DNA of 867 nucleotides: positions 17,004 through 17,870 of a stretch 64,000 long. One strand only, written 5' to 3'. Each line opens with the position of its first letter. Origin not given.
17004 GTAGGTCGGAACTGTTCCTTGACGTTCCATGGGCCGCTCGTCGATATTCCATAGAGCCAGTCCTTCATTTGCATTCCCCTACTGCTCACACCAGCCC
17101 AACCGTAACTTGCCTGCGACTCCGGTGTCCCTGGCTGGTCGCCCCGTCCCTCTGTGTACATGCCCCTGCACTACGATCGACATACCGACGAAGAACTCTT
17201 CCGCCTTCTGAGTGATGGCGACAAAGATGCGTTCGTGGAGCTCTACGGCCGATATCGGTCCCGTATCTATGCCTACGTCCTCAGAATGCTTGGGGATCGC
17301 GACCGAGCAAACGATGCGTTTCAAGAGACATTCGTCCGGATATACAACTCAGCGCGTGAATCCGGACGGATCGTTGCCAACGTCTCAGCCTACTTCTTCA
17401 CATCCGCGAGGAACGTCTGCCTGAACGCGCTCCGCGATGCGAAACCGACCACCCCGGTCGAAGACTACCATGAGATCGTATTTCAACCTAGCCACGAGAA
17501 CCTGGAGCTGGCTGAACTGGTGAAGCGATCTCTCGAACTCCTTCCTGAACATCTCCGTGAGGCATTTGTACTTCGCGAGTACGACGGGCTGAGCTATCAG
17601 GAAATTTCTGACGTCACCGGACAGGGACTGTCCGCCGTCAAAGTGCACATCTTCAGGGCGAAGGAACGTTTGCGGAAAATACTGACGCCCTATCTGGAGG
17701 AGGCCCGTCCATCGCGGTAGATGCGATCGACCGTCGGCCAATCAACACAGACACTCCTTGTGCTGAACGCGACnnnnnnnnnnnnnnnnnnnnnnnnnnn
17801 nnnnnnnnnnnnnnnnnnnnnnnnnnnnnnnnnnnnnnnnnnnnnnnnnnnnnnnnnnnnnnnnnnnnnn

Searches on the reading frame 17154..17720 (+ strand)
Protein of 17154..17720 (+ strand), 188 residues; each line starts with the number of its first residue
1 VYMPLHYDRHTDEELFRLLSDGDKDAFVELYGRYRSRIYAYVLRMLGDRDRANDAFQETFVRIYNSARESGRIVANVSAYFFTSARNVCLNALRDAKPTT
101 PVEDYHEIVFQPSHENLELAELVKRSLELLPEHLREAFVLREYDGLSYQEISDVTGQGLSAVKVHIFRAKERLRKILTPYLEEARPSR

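Call 45: search_protein_families(library=pfam, proteins=[window:17154-17720:+], max_evalue=0.01)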
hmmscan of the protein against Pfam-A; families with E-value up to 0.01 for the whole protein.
window:17154-17720:+ (188 aa): 4 families
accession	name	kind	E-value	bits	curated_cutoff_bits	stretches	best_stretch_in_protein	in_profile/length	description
PF08281.18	Sigma70_r4_2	-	4e-15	55.6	25.7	1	122-173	3-54/54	Sigma-70, region 4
PF04542.20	Sigma70_r2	-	4.6e-14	52.4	24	1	30-97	1-69/71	Sigma-70 region 2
PF04545.22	Sigma70_r4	-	4.5e-07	29.7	24.1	1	127-175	2-50/50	Sigma-70, region 4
PF07638.17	Sigma70_ECF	-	0.0032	17.8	21.1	0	108-170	115-176/185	ECF sigma factor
